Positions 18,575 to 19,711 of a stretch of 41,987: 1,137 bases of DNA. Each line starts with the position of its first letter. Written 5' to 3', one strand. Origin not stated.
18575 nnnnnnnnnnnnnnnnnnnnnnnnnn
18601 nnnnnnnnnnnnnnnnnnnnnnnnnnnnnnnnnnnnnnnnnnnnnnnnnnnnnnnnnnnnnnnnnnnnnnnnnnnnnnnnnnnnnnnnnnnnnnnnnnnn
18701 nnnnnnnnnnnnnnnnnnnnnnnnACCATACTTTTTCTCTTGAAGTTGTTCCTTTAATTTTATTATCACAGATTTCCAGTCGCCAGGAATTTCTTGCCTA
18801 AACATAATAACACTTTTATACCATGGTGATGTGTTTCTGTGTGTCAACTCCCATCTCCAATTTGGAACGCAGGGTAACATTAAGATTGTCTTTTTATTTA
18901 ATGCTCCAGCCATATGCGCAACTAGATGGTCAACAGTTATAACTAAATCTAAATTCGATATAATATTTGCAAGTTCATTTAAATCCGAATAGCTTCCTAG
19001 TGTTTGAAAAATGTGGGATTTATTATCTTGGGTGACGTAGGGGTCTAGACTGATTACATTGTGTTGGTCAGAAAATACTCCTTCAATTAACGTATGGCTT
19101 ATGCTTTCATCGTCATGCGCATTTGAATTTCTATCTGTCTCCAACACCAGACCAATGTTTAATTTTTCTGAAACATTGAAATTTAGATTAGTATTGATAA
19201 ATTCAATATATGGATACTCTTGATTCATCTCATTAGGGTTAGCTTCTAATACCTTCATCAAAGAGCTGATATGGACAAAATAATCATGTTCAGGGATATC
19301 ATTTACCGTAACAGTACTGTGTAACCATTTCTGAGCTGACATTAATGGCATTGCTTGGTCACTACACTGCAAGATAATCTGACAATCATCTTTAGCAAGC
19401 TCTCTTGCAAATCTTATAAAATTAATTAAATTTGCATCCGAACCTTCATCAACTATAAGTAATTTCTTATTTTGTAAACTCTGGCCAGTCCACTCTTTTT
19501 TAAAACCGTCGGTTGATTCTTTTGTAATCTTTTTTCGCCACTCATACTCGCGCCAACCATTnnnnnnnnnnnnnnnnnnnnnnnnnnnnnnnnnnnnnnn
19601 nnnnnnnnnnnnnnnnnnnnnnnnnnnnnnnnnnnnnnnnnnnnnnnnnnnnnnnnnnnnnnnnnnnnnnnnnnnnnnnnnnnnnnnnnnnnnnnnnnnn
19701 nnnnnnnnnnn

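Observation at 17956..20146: TPR + GT9-like glycosyltransferase and a second TPR protein head the same operon as the barrel/cargo pair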

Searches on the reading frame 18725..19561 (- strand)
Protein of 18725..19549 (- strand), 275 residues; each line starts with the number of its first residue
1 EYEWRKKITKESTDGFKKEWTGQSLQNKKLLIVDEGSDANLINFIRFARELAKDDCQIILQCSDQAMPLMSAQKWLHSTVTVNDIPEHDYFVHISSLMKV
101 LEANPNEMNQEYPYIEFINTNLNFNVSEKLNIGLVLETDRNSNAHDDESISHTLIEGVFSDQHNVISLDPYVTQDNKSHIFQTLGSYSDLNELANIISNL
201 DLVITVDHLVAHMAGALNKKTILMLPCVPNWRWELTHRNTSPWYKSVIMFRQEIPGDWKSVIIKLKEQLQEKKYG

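Call 8: search_solved_structures(query=window:18725-19549:-, max_evalue=10, show_alignments=3)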
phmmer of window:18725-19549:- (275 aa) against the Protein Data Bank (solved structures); distinct sequences matched with E-value up to 10: 2.
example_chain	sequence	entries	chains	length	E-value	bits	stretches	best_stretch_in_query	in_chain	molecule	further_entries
1xfi_A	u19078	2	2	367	0.014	18.1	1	13-64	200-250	unknown protein | Protein At2g17340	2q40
1piw_A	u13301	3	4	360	0.036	16.7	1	159-215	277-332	Hypothetical zinc-type alcohol dehydrogenase-like protein in PRE5-FET4 intergenic region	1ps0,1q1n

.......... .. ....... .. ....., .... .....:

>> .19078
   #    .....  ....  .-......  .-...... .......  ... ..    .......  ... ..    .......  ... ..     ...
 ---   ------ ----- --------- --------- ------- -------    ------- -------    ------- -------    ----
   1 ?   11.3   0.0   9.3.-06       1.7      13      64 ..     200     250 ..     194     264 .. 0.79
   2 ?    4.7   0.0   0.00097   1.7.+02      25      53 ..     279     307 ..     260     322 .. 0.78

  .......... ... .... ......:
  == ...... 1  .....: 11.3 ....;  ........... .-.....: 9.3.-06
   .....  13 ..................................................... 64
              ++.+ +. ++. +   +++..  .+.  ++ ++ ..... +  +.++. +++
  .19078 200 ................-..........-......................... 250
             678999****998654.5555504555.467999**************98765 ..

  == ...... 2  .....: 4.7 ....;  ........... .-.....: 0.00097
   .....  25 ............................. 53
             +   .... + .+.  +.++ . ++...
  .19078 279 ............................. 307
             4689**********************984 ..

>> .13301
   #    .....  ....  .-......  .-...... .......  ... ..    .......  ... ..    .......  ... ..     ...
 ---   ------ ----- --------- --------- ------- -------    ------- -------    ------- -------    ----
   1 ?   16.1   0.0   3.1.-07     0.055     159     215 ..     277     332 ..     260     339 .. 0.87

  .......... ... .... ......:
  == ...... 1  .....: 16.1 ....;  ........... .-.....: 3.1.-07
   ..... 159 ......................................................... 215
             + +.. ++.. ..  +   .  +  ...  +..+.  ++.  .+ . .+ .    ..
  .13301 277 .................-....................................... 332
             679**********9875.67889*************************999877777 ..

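Call 9: find_homologous_proteins(query=window:18725-19549:-, max_evalue=0.001)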
Query window:18725-19549:- (275 aa): 108 proteins with E <= 0.001 among 438 candidates.
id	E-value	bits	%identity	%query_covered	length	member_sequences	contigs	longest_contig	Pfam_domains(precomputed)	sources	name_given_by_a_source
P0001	1.9e-158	544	86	100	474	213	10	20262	PF25063.1,PF13431.13,PF13414.13,PF13176.13,PF13428.13,PF14559.13,PF00515.35,PF12895.14,PF13424.13,PF21033.5,PF13432.13,PF13181.13,PF07719.24,PF13174.13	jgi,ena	jgi:tetratricopeptide (TPR) repeat protein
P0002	6.3e-140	483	77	99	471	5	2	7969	PF25063.1,PF13431.13,PF13414.13,PF13176.13,PF14559.13,PF00515.35,PF12895.14,PF13424.13,PF21033.5,PF13432.13,PF13181.13,PF07719.24,PF13174.13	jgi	jgi:Tfp pilus assembly protein PilF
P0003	1.1e-107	378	63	99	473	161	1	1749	PF25063.1,PF13431.13,PF23914.2,PF13414.13,PF13176.13,PF14559.13,PF00515.35,PF12895.14,PF13424.13,PF21033.5,PF13432.13,PF13181.13,PF07719.24,PF13174.13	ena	-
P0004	2.4e-106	373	62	95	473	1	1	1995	PF25063.1,PF13431.13,PF23914.2,PF13414.13,PF14559.13,PF00515.35,PF12895.14,PF13424.13,PF21033.5,PF13432.13,PF13181.13,PF07719.24,PF13174.13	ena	-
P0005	7.6e-106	371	61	98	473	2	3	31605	PF25063.1,PF13431.13,PF23914.2,PF13414.13,PF14559.13,PF00515.35,PF12895.14,PF13424.13,PF21033.5,PF13432.13,PF13181.13,PF07719.24,PF13174.13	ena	-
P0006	3.1e-105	369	62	99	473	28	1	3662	PF25063.1,PF13431.13,PF23914.2,PF13414.13,PF14559.13,PF00515.35,PF12895.14,PF13424.13,PF21033.5,PF13432.13,PF13181.13,PF07719.24,PF13174.13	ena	-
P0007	5.5e-105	369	61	95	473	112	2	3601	PF25063.1,PF13431.13,PF23914.2,PF13414.13,PF13176.13,PF14559.13,PF00515.35,PF12895.14,PF13424.13,PF21033.5,PF13432.13,PF13181.13,PF07719.24,PF13174.13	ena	-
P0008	8.2e-105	368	60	100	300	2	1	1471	PF01075.24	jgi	jgi:hypothetical protein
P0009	6.5e-104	365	61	100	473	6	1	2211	PF25063.1,PF13431.13,PF23914.2,PF13414.13,PF13176.13,PF14559.13,PF00515.35,PF12895.14,PF13424.13,PF21033.5,PF13432.13,PF13181.13,PF07719.24,PF13174.13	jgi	-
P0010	1.2e-103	364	60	100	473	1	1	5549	PF25063.1,PF13431.13,PF23914.2,PF13414.13,PF13176.13,PF14559.13,PF00515.35,PF12895.14,PF13424.13,PF21033.5,PF13432.13,PF13181.13,PF07719.24,PF13174.13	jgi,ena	-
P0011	1.4e-103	364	58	100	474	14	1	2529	PF25063.1,PF13431.13,PF23914.2,PF13414.13,PF13176.13,PF13374.13,PF14559.13,PF00515.35,PF12895.14,PF13424.13,PF21033.5,PF13432.13,PF13181.13,PF07719.24,PF13174.13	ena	-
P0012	2.3e-103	363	58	100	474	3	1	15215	PF25063.1,PF13431.13,PF13414.13,PF13176.13,PF14559.13,PF00515.35,PF12895.14,PF13424.13,PF21033.5,PF13432.13,PF13181.13,PF07719.24,PF13174.13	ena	-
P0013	2.4e-102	360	59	99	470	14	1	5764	PF13431.13,PF23914.2,PF13414.13,PF13176.13,PF14559.13,PF00515.35,PF12895.14,PF13424.13,PF21033.5,PF13432.13,PF13181.13,PF07719.24,PF13174.13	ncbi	-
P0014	2.5e-102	360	59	100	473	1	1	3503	PF13431.13,PF23914.2,PF13414.13,PF13176.13,PF14559.13,PF00515.35,PF12895.14,PF13424.13,PF21033.5,PF13432.13,PF13181.13,PF07719.24,PF13174.13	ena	-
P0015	4.8e-102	359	59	100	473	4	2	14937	PF25063.1,PF13431.13,PF23914.2,PF13414.13,PF14559.13,PF00515.35,PF12895.14,PF13424.13,PF21033.5,PF13432.13,PF13181.13,PF01075.24,PF07719.24,PF13174.13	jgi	jgi:tetratricopeptide (TPR) repeat protein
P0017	1.4e-101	358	89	65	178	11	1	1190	PF01075.24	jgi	jgi:ADP-heptose:LPS heptosyltransferase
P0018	1.7e-101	357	58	100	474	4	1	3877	PF25063.1,PF13431.13,PF23914.2,PF13414.13,PF13176.13,PF14559.13,PF00515.35,PF12895.14,PF13424.13,PF21033.5,PF13432.13,PF13181.13,PF07719.24,PF13174.13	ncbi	-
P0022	1.5e-98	348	56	100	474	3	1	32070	PF25063.1,PF13431.13,PF13414.13,PF13176.13,PF14559.13,PF00515.35,PF13424.13,PF21033.5,PF13432.13,PF13181.13,PF07719.24,PF13174.13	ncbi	-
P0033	3.2e-96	340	56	99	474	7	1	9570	PF25063.1,PF13431.13,PF13414.13,PF13176.13,PF13374.13,PF14559.13,PF00515.35,PF12895.14,PF13424.13,PF21033.5,PF13432.13,PF13181.13,PF07719.24,PF13174.13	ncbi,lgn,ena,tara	tara:strand:+ start:1221 stop:2645 length:1425 start_codon:yes stop_codon:yes gene_type:complete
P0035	2.0e-95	337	53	100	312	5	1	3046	-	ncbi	-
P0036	2.0e-95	337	55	100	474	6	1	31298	PF25063.1,PF13431.13,PF13414.13,PF13176.13,PF13374.13,PF14559.13,PF00515.35,PF13424.13,PF21033.5,PF13432.13,PF13181.13,PF07719.24,PF13174.13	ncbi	-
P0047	2.0e-86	308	51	100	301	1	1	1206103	-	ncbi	-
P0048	5.3e-82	293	49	98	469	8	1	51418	PF25063.1,PF13431.13,PF13414.13,PF13176.13,PF13428.13,PF13374.13,PF14559.13,PF00515.35,PF12895.14,PF13424.13,PF21033.5,PF13432.13,PF13181.13,PF07719.24,PF13174.13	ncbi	-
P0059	1.7e-22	98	33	99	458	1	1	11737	PF13431.13,PF13414.13,PF13176.13,PF13428.13,PF13374.13,PF14559.13,PF13371.13,PF00515.35,PF12895.14,PF13424.13,PF13432.13,PF13181.13,PF07719.24,PF13174.13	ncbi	-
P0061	2.9e-22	97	28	100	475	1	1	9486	PF14559.13,PF13414.13,PF13371.13,PF12895.14,PF13432.13,PF13428.13,PF01075.24,PF07719.24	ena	-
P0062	3.0e-22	97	30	100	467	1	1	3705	PF14559.13,PF13431.13,PF13414.13,PF00515.35,PF13432.13,PF13428.13,PF13181.13,PF01075.24,PF07719.24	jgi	jgi:Flp pilus assembly protein TadD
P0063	3.7e-22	97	30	99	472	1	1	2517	PF14559.13,PF13431.13,PF13414.13,PF13371.13,PF12895.14,PF13424.13,PF13432.13,PF13428.13,PF13181.13,PF01075.24,PF07719.24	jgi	jgi:hypothetical protein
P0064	4.4e-22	97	28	100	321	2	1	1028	PF01075.24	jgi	jgi:hypothetical protein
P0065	5.7e-22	96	30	100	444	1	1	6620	PF13431.13,PF23914.2,PF13414.13,PF13176.13,PF13428.13,PF14559.13,PF13371.13,PF00515.35,PF12895.14,PF13424.13,PF21033.5,PF13432.13,PF13181.13,PF01075.24,PF07719.24,PF13174.13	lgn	-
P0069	2.8e-21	94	29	99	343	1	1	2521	PF01075.24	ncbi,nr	ncbi:MAG TPA: glycosyltransferase family 9 protein, partial [Gemmataceae bacterium]|nr:glycosyltrans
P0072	7.1e-21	93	31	98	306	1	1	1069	PF01075.24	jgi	jgi:hypothetical protein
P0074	1.4e-19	89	29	99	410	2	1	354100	PF13431.13,PF13414.13,PF13176.13,PF13428.13,PF13374.13,PF14559.13,PF24575.2,PF13371.13,PF00515.35,PF13424.13,PF13432.13,PF13181.13,PF07719.24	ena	-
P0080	4.3e-18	84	25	99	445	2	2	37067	PF14559.13,PF13431.13,PF23914.2,PF13414.13,PF00515.35,PF13432.13,PF13428.13,PF13181.13,PF01075.24,PF07719.24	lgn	-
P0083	3.9e-17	81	28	99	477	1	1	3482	PF13431.13,PF13414.13,PF13176.13,PF13428.13,PF13374.13,PF14559.13,PF13371.13,PF00515.35,PF13424.13,PF13432.13,PF13181.13,PF01075.24,PF07719.24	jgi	jgi:Flp pilus assembly protein TadD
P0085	1.9e-16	78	28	99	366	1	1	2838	PF14559.13,PF13431.13,PF00515.35,PF13424.13,PF13432.13,PF13428.13,PF01075.24,PF07719.24,PF13374.13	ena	-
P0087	3.7e-16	77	25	97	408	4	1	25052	PF13431.13,PF02810.22,PF00515.35,PF13432.13,PF01075.24,PF07719.24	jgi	jgi:SEC-C motif-containing protein/glycosyl transferase family 9 (putative heptosyltransferase)/tetr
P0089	7.8e-16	76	25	93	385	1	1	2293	PF01075.24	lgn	-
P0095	7.0e-15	73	26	95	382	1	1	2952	PF14559.13,PF13414.13,PF00515.35,PF13432.13,PF13428.13,PF01075.24,PF07719.24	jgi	jgi:hypothetical protein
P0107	2.2e-7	49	33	37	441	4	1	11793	PF13431.13,PF23914.2,PF13414.13,PF13176.13,PF13428.13,PF25064.2,PF13374.13,PF14559.13,PF24575.2,PF13371.13,PF00515.35,PF12895.14,PF13424.13,PF21033.5,PF13432.13,PF13181.13,PF01075.24,PF07719.24,PF13174.13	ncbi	-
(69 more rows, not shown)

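Call 22: search_solved_structures(query=A3, max_evalue=1, show_alignments=4)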
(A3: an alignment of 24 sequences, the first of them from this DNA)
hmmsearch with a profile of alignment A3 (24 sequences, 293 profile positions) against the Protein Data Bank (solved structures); distinct sequences matched with E-value up to 1: 3.
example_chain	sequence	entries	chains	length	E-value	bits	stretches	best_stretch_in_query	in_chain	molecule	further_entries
1of5_B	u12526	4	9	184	0.54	13.1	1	34-109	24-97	MRNA TRANSPORT REGULATOR MTR2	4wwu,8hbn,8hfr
1psw_A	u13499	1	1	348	0.7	12.7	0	120-241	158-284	ADP-HEPTOSE LPS HEPTOSYLTRANSFERASE II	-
6g5o_A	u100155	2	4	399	0.79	12.6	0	138-217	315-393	Cytochrome P450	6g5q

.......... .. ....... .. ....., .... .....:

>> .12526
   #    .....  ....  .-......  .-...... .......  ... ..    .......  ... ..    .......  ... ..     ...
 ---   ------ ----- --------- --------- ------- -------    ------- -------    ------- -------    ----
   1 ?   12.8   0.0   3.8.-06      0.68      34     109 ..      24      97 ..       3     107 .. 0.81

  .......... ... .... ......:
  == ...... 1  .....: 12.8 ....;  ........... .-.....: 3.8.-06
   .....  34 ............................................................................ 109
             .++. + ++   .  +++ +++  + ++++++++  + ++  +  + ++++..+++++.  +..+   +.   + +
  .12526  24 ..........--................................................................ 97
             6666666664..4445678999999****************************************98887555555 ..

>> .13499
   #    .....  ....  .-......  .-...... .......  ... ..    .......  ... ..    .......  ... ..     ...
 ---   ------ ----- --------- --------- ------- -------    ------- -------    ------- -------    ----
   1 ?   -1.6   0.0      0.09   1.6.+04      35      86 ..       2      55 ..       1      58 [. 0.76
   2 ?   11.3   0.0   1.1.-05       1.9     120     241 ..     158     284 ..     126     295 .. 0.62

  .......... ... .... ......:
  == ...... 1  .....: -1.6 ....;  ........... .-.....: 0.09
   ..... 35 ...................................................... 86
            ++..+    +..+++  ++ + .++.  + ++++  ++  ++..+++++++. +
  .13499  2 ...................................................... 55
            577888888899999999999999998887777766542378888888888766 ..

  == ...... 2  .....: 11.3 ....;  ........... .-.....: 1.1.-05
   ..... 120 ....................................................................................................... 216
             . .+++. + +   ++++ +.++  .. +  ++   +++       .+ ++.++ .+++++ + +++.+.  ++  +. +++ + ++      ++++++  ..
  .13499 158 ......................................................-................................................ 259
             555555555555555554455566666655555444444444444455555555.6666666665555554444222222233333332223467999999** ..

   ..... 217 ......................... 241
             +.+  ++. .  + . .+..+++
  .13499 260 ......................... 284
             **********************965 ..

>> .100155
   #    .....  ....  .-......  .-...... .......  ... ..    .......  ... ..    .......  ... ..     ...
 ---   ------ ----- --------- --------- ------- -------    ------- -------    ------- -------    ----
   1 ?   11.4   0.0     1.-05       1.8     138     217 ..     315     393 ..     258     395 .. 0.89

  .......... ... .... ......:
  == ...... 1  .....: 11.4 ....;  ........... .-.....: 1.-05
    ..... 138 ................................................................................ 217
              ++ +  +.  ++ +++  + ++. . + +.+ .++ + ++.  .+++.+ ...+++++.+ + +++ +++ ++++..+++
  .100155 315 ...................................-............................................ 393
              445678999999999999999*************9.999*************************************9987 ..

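Call 27: search_protein_families(library=pfam, alignment_id=A3, max_evalue=0.01)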
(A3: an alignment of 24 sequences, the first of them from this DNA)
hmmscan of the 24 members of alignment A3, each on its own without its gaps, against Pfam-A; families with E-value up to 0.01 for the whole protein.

A. member 1, seq(279 aa): 1 family
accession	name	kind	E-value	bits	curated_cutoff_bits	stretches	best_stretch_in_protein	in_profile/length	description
PF01075.23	Glyco_transf_9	-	3.2e-05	23.8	22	1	192-226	172-206/247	Glycosyltransferase family 9 (heptosyltransferase)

B. families by the number of members that match (of 24 scanned): 2 families
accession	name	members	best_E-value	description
PF01075.23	Glyco_transf_9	19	3.4e-06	Glycosyltransferase family 9 (heptosyltransferase)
PF04230.19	PS_pyruv_trans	1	0.0024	Polysaccharide pyruvyl transferase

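Call 31: predict_structure(alignment_id=A3)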
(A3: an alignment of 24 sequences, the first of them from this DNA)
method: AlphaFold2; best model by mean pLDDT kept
length: 279 residues; sequences in the alignment: 24
mean_pLDDT: 89.3   pTM: 0.89
mean pLDDT of the five models: 89.3, 88.6, 88.3, 88.2, 87.0
residues with pLDDT >= 90: 186; 70-90: 74; 50-70: 18; < 50: 1
segments of 3 or more residues with pLDDT < 50: none
pLDDT, mean of each block of 10 residues (from residue 1): 69 68 90 93 93 86 96 96 94 93 86 86 84 95 89 92 94 93 93 96 97 97 96 75 86 93 96 73
secondary structure, 60 per line:
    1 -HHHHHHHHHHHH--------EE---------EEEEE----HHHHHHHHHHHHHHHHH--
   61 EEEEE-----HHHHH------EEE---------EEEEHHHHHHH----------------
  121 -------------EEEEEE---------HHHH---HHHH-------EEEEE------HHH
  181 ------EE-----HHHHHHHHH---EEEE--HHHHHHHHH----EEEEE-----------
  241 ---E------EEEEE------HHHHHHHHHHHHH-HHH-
elements in order: H2-13 E33-37 H42-58 E61-65 H71-75 E82-84 E94-97 H98-104 E134-139 H149-152 H156-159 E167-171 H194-202 E206-209 H212-220 E225-229 E251-255 H262-274

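Call 33: find_encoding_contigs(protein=P0048, flank=8000, max_places=3)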
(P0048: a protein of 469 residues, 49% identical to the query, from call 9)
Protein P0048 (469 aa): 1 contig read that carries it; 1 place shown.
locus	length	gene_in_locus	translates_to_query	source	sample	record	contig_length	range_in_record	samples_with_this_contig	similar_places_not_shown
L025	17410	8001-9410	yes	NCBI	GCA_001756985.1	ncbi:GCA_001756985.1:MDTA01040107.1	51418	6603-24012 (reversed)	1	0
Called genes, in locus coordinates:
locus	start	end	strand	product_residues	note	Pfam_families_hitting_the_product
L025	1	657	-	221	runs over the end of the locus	PF09335:VTT_dom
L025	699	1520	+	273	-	PF00348:polyprenyl_synt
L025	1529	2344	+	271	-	PF00106:adh_short, PF08659:KR (weak), PF13561:adh_short_C2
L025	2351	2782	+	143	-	-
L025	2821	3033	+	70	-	-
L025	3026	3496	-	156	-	PF02493:MORN (weak)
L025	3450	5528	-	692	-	PF04879:Molybdop_Fe4S4, PF00384:Molybdopterin, PF01568:Molydop_binding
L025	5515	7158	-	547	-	PF14691:Fer4_20, PF01262:AlaDh_PNT_C (faint), PF01266:DAO (weak), PF07992:Pyr_redox_2, PF12831:FAD_oxidored (weak), PF13450:NAD_binding_8, PF00037:Fer4, PF12837:Fer4_6 (weak), +5 more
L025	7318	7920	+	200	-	PF07040:DUF1326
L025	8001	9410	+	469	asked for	PF07719:TPR_2 (faint), PF13374:TPR_10 (faint), PF13432:TPR_16 (weak), PF00515:TPR_1 (weak), PF12895:ANAPC3 (weak), PF13414:TPR_11, PF13424:TPR_12 (weak), PF14559:TPR_19 (weak), +7 more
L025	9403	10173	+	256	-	PF10579:Rapsyn_N (faint), PF13174:TPR_6 (faint), PF13414:TPR_11 (weak), PF00515:TPR_1, PF07719:TPR_2 (weak), PF13181:TPR_8 (weak), PF13424:TPR_12 (weak), PF13414:TPR_11, +9 more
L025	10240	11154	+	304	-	PF11924:IAT_beta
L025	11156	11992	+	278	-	-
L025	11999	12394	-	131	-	PF03203:MerC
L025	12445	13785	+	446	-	PF01979:Amidohydro_1, PF12890:DHOase (weak), PF07969:Amidohydro_3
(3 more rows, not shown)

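Call 35: fold_search(model_id=the predicted structure, library=pdb)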
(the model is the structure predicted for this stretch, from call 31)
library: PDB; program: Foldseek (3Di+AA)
matches with E <= 10: 1279; with E <= 0.001: 32
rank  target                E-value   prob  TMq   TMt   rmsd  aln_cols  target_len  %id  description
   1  4rap_A                3.1e-06  1.00  0.56  0.43   6.5       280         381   14  Crystal structure of bacterial iron-containing dodecameric glycosyltransferase TibC from enterotoxigenic E.coli H10407 (released 2014-10-29)
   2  1psw                  3.3e-06  1.00  0.58  0.50   6.4       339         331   11  Structure of E. coli ADP-heptose lps heptosyltransferase II (released 2003-07-08)
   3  4rap_H                4.4e-06  1.00  0.57  0.43   6.5       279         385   14  Crystal structure of bacterial iron-containing dodecameric glycosyltransferase TibC from enterotoxigenic E.coli H10407 (released 2014-10-29)
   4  4rb4_A                6.5e-06  1.00  0.57  0.43   6.7       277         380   13  Crystal structure of dodecameric iron-containing heptosyltransferase TibC in complex with ADP-D-beta-D-heptose at 3.9  (released 2014-11-05)
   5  4rap_J                6.9e-06  1.00  0.57  0.43   6.3       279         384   12  Crystal structure of bacterial iron-containing dodecameric glycosyltransferase TibC from enterotoxigenic E.coli H10407 (released 2014-10-29)
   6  4rap_D                8.7e-06  1.00  0.56  0.43   6.5       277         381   13  Crystal structure of bacterial iron-containing dodecameric glycosyltransferase TibC from enterotoxigenic E.coli H10407 (released 2014-10-29)
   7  4rb4_B                9.8e-06  1.00  0.57  0.43   6.4       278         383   13  Crystal structure of dodecameric iron-containing heptosyltransferase TibC in complex with ADP-D-beta-D-heptose at 3.9  (released 2014-11-05)
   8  4rap_G                9.8e-06  1.00  0.56  0.42   6.5       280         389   14  Crystal structure of bacterial iron-containing dodecameric glycosyltransferase TibC from enterotoxigenic E.coli H10407 (released 2014-10-29)
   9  4rb4_L                9.8e-06  1.00  0.55  0.43   6.9       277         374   13  Crystal structure of dodecameric iron-containing heptosyltransferase TibC in complex with ADP-D-beta-D-heptose at 3.9  (released 2014-11-05)
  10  3tov_A                1.2e-05  1.00  0.62  0.51   7.2       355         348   10  The crystal structure of the glycosyl transferase family 9 from Veillonella parvula DSM 2008 (released 2011-09-21)
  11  4rap_B                1.3e-05  1.00  0.57  0.43   6.4       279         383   13  Crystal structure of bacterial iron-containing dodecameric glycosyltransferase TibC from enterotoxigenic E.coli H10407 (released 2014-10-29)
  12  4rap_C                1.5e-05  1.00  0.57  0.42   6.4       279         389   14  Crystal structure of bacterial iron-containing dodecameric glycosyltransferase TibC from enterotoxigenic E.coli H10407 (released 2014-10-29)
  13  4rb4_C                1.5e-05  1.00  0.56  0.42   6.7       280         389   12  Crystal structure of dodecameric iron-containing heptosyltransferase TibC in complex with ADP-D-beta-D-heptose at 3.9  (released 2014-11-05)
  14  4rap_L                1.8e-05  1.00  0.56  0.44   6.5       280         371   14  Crystal structure of bacterial iron-containing dodecameric glycosyltransferase TibC from enterotoxigenic E.coli H10407 (released 2014-10-29)
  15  4rb4_G                2.1e-05  1.00  0.54  0.41   6.9       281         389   13  Crystal structure of dodecameric iron-containing heptosyltransferase TibC in complex with ADP-D-beta-D-heptose at 3.9  (released 2014-11-05)
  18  4rap_F                2.9e-05  1.00  0.56  0.43   6.4       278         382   12  Crystal structure of bacterial iron-containing dodecameric glycosyltransferase TibC from enterotoxigenic E.coli H10407 (released 2014-10-29)
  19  3tov_B                3.3e-05  1.00  0.60  0.50   6.1       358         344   11  The crystal structure of the glycosyl transferase family 9 from Veillonella parvula DSM 2008 (released 2011-09-21)
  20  4rap_E                3.6e-05  1.00  0.56  0.42   6.6       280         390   12  Crystal structure of bacterial iron-containing dodecameric glycosyltransferase TibC from enterotoxigenic E.coli H10407 (released 2014-10-29)
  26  2h1h_B                9.1e-05  1.00  0.55  0.50   5.9       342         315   10  E. coli heptosyltransferase WaaC with ADP-2-deoxy-2-fluoro heptose (released 2007-05-22)
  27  2h1h_A                9.7e-05  1.00  0.54  0.47   9.0       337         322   11  E. coli heptosyltransferase WaaC with ADP-2-deoxy-2-fluoro heptose (released 2007-05-22)
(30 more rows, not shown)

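Call 45: find_encoding_contigs(protein=P0059, flank=6000, max_places=2)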
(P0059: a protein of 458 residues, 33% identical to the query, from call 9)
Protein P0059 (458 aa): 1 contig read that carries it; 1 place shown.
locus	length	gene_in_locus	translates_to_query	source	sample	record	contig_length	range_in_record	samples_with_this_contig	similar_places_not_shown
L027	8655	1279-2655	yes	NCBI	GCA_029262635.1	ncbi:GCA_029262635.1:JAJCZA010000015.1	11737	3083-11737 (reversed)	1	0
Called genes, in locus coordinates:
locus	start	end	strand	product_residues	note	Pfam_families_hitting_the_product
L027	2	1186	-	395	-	?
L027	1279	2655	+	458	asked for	PF13428:TPR_14 (faint), PF13432:TPR_16 (faint), PF12895:ANAPC3 (faint), PF13174:TPR_6 (faint), PF14559:TPR_19 (weak), PF00515:TPR_1, PF07719:TPR_2 (weak), PF13424:TPR_12 (weak), +6 more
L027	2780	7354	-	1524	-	PF05729:NACHT (faint), PF13401:AAA_22 (weak)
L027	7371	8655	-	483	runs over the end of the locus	PF01443:Viral_helicase1 (faint), PF13245:AAA_19 (weak), PF00580:UvrD-helicase (weak)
